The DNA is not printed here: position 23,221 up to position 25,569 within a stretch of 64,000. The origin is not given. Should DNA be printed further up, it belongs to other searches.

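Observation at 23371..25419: ACS homolog with an altered Ni-binding motif: C-S-A-C in place of the canonical Cys-Gly-Cys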

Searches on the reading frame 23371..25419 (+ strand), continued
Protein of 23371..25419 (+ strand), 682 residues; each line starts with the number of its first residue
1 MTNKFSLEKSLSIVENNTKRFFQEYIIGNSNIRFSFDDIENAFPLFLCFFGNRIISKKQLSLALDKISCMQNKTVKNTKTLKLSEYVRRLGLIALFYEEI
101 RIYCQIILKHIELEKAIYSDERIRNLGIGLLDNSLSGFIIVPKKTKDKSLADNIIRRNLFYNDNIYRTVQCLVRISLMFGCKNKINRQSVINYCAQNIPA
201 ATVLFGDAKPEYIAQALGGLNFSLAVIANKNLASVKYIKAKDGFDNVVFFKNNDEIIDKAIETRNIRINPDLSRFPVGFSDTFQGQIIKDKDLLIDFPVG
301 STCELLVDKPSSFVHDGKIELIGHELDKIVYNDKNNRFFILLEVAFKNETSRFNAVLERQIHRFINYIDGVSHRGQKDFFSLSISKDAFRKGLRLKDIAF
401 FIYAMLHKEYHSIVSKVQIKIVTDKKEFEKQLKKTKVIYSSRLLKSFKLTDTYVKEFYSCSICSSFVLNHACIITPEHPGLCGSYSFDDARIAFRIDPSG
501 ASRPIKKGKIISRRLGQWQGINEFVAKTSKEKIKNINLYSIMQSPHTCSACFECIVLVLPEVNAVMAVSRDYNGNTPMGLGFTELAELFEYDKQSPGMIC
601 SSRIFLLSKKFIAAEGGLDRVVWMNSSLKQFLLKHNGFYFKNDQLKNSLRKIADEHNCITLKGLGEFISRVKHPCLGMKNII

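Call 49: find_encoding_contigs(protein=P0121, flank=10000, max_places=1)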
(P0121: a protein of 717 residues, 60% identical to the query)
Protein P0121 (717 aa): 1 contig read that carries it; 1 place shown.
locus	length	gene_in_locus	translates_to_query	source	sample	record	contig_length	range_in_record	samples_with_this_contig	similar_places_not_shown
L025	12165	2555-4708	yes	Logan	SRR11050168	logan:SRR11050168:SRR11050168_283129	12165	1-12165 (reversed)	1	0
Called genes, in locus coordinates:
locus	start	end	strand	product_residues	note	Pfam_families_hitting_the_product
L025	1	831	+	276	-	?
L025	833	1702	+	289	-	PF02219:MTHFR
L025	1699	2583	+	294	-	PF07992:Pyr_redox_2, PF13738:Pyr_redox_3 (faint)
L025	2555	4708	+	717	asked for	PF18537:CODH_A_N, PF03598:CdhC, PF19436:ACS_CODH_B_C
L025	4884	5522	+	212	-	PF13432:TPR_16, PF13414:TPR_11, PF13424:TPR_12 (weak), PF14559:TPR_19 (weak), PF13431:TPR_17 (weak), PF00515:TPR_1 (weak), PF07719:TPR_2 (weak), PF13181:TPR_8 (weak), +3 more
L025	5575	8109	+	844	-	PF02739:5_3_exonuc_N, PF01367:5_3_exonuc, PF01612:DNA_pol_A_exo1 (weak), PF22619:DNA_polI_exo1, PF00476:DNA_pol_A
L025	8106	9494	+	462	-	PF08323:Glyco_transf_5, PF00534:Glycos_transf_1, PF13692:Glyco_trans_1_4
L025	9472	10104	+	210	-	PF01121:CoaE, PF13238:AAA_18 (weak)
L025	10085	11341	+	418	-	PF07498:Rho_N, PF07497:Rho_RNA_bind, PF00006:ATP-synt_ab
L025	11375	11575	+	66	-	PF01197:Ribosomal_L31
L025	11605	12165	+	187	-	?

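Call 52: find_encoding_contigs(protein=P0122, flank=10000, max_places=1)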
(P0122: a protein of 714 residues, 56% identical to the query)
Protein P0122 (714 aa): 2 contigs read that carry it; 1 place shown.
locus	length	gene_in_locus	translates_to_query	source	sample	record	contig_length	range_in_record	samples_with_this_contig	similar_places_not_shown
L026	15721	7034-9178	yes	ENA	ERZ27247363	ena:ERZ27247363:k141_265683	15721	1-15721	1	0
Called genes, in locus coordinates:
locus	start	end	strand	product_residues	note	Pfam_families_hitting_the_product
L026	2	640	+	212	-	?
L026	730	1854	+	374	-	PF01702:TGT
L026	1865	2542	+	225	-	PF01746:tRNA_m1G_MT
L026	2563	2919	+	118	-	PF01245:Ribosomal_L19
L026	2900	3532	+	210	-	PF01351:RNase_HII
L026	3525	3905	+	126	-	PF08378:NERD, PF02021:UPF0102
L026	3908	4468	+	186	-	PF04961:FTCD_C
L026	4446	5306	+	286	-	PF00763:THF_DHG_CYH, PF02882:THF_DHG_CYH_C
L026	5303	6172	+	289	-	PF02219:MTHFR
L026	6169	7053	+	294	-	PF07992:Pyr_redox_2, PF13738:Pyr_redox_3 (weak), PF07992:Pyr_redox_2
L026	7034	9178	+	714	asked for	PF18537:CODH_A_N, PF03598:CdhC, PF19436:ACS_CODH_B_C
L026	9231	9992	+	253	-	PF13432:TPR_16 (weak), PF13414:TPR_11, PF13424:TPR_12 (weak), PF14559:TPR_19 (weak), PF13431:TPR_17 (weak), PF00515:TPR_1, PF07719:TPR_2 (weak), PF13181:TPR_8, +4 more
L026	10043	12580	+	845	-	PF02739:5_3_exonuc_N, PF01367:5_3_exonuc, PF01612:DNA_pol_A_exo1 (weak), PF22619:DNA_polI_exo1, PF00476:DNA_pol_A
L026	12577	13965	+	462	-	PF08323:Glyco_transf_5, PF00534:Glycos_transf_1, PF13692:Glyco_trans_1_4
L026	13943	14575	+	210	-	PF01121:CoaE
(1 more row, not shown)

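Call 53: find_encoding_contigs(protein=P0124, flank=10000, max_places=1)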
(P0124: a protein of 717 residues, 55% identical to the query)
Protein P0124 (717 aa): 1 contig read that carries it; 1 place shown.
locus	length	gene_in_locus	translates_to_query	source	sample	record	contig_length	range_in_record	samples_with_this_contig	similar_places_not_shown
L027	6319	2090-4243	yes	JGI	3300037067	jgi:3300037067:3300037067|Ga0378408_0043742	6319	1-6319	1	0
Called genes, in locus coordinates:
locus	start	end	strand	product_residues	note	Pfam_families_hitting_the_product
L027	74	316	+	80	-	PF02882:THF_DHG_CYH_C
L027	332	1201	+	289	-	PF02219:MTHFR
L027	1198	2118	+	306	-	-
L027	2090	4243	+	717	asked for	PF18537:CODH_A_N, PF03598:CdhC, PF19436:ACS_CODH_B_C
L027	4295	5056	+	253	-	PF13424:TPR_12 (faint), PF13432:TPR_16 (weak), PF13414:TPR_11, PF14559:TPR_19 (weak), PF13431:TPR_17 (weak), PF00515:TPR_1, PF07719:TPR_2 (weak), PF13181:TPR_8 (weak), +1 more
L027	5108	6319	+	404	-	?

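Call 54: predict_structure(alignment_id=A1)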
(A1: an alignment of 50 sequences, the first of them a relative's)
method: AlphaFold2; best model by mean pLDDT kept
length: 682 residues; sequences in the alignment: 50
mean_pLDDT: 84.2   pTM: 0.68
mean pLDDT of the five models: 84.2, 84.1, 83.2, 81.7, 81.1
residues with pLDDT >= 90: 248; 70-90: 359; 50-70: 59; < 50: 16
segments of 3 or more residues with pLDDT < 50: 1-3, 234-244
pLDDT, mean of each block of 10 residues (from residue 1): 57 82 71 81 89 86 89 77 80 92 88 87 89 82 65 72 89 90 82 87 81 87 84 49 57 77 68 82 71 88 92 85 88 81 82 84 90 86 92 94 90 88 94 88 71 89 73 85 79 85 91 94 91 91 87 90 94 91 87 87 87 93 95 76 85 95 96 94 89
secondary structure, 60 per line:
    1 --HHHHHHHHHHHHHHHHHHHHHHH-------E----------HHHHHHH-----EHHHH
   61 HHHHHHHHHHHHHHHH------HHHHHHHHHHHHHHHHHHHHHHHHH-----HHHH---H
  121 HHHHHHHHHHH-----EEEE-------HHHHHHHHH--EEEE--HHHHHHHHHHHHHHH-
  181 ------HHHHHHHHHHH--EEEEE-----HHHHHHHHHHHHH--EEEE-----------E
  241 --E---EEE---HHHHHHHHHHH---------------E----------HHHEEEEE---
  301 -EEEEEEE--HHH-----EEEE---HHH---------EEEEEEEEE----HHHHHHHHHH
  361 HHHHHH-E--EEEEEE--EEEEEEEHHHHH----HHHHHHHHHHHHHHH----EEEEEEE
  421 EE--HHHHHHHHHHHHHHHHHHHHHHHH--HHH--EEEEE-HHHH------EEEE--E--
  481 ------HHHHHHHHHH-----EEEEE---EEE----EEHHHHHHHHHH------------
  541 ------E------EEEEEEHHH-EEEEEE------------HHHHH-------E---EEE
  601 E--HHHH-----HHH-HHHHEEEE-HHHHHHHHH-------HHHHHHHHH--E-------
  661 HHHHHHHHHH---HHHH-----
elements in order: H3-25 H44-50 H57-76 H83-107 H113-116 H120-131 E137-140 H148-156 E159-162 H165-179 H187-197 E200-204 H210-222 E225-228 E247-249 H253-263 E293-297 E302-308 E319-322 E338-346 H351-366 E371-376 E379-385 H386-390 H395-409 E414-422 H425-448 E456-460 H462-465 E472-475 H487-496 E502-506 E510-512 H519-528 E554-559 E564-569 H582-586 E598-601 H604-607 H617-620 E621-624 H626-634 H642-650 H661-670 H674-677

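Call 56: search_protein_representatives(protein=P0001)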
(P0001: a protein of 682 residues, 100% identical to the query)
Query: 682 residues. Proteins with E-value up to 0.001 (for the whole library): 565; up to 1e-10: 360; up to 1e-30: 128. The best 150 are listed.
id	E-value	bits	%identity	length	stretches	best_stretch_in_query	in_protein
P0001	0.0e+00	1531.7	100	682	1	1-682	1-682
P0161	4.1e-113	395.8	35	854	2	161-682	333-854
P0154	1.1e-109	384.5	36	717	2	149-680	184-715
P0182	1.9e-109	383.7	35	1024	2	159-680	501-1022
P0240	1.3e-98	347.9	34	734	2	162-678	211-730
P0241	6.6e-97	342.3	37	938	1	163-678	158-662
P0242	1.7e-95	337.6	35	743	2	166-681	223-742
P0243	4.4e-95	336.2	34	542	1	169-679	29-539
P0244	8.0e-94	332.1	34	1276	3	419-679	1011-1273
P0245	1.6e-93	331.1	41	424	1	270-681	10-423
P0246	1.7e-91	324.4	35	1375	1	171-679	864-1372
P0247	1.6e-90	321.2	29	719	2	170-681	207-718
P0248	2.0e-88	314.3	33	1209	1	174-679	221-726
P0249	4.2e-87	309.9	36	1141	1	171-681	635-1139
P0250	4.8e-87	309.7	39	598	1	275-680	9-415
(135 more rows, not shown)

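Call 59: fold_search(model_id=the predicted structure, library=pdb)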
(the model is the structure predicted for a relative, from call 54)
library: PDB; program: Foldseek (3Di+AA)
matches with E <= 10: 233; with E <= 0.001: 32
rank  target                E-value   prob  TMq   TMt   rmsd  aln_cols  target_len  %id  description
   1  6ytt_A                2.2e-57  1.00  0.75  0.72   5.6       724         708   28  CO-dehydrogenase/Acetyl-CoA synthase (CODH/ACS) from Clostridium autoethanogenum at 3.0-A resolution (released 2020-11-04)
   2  8cja_B                2.6e-57  1.00  0.42  0.40  24.0       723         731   28  A225L/F231A variant of the CODH/ACS complex of C. hydrogenoformans (released 2024-02-21)
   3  8cjc_B                2.8e-57  1.00  0.42  0.40  24.0       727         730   28  F515A variant of the CODH/ACS complex of C. hydrogenoformans (released 2024-02-21)
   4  7nyp_A                6.4e-57  1.00  0.40  0.38  24.1       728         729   28  monomeric acetyl-CoA synthase in closed conformation (released 2022-04-13)
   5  7zkj_B                9.3e-57  1.00  0.42  0.40  24.1       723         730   28  CODH/ACS complex of C. hydrogenoformans (released 2022-11-02)
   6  6ytt_D                9.8e-57  1.00  0.57  0.55  18.1       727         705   27  CO-dehydrogenase/Acetyl-CoA synthase (CODH/ACS) from Clostridium autoethanogenum at 3.0-A resolution (released 2020-11-04)
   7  8cmw_B                1.9e-56  1.00  0.42  0.40  24.0       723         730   28  A225L variant of the CODH/ACS complex of C. hydrogenoformans (released 2024-03-06)
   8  9g02_D                9.4e-56  1.00  0.56  0.54  18.4       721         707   28  Structure of carbon monoxide dehydrogenase/acetyl-CoA synthase (CODH/ACS) from Clostridium autoethanogenum (composite  (released 2025-02-05)
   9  8cjb_B                1.0e-55  1.00  0.42  0.40  24.0       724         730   29  A268M variant of the CODH/ACS complex of C. hydrogenoformans (released 2024-02-21)
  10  1ru3                  7.3e-55  1.00  0.43  0.40  18.8       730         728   28  Crystal Structure of the monomeric acetyl-CoA synthase from Carboxydothermus hydrogenoformans (released 2003-12-23)
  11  1oao_D                2.2e-54  1.00  0.38  0.36  19.6       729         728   27  NiZn[Fe4S4] and NiNi[Fe4S4] clusters in closed and open alpha subunits of acetyl-CoA synthase/carbon monoxide dehydrog (released 2003-04-11)
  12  1oao_C                2.4e-54  1.00  0.40  0.38  24.1       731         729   27  NiZn[Fe4S4] and NiNi[Fe4S4] clusters in closed and open alpha subunits of acetyl-CoA synthase/carbon monoxide dehydrog (released 2003-04-11)
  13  1mjg_M                1.1e-53  1.00  0.41  0.39  24.2       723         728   28  CRYSTAL STRUCTURE OF BIFUNCTIONAL CARBON MONOXIDE DEHYDROGENASE/ACETYL-COA SYNTHASE(CODH/ACS) FROM MOORELLA THERMOACET (released 2003-01-28)
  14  6x5k_O                7.0e-53  1.00  0.39  0.38  23.8       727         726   27  Crystal structure of CODH/ACS with carbon monoxide bound to the A-cluster (released 2020-10-07)
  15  9g7i_A                5.5e-51  1.00  0.71  0.70   5.9       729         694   27  Structure of carbon monoxide dehydrogenase/acetyl-CoA synthase (CODH/ACS) in complex with acetyl-Coenyzme A from Clost (released 2025-02-12)
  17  3git_B                2.2e-42  1.00  0.55  0.87   2.7       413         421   36  Crystal structure of a truncated acetyl-CoA synthase (released 2009-10-06)
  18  3git_A                3.5e-42  1.00  0.55  0.87   2.7       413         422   36  Crystal structure of a truncated acetyl-CoA synthase (released 2009-10-06)
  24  6yua_D                1.7e-12  1.00  0.33  0.69   3.6       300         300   18  CO-dehydrogenase coupled to the N-terminal domain of the Acetyl-CoA synthase from Clostridium autoethanogenum isolated (released 2020-11-04)
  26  6yua_A                6.5e-12  1.00  0.34  0.75   3.4       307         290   16  CO-dehydrogenase coupled to the N-terminal domain of the Acetyl-CoA synthase from Clostridium autoethanogenum isolated (released 2020-11-04)
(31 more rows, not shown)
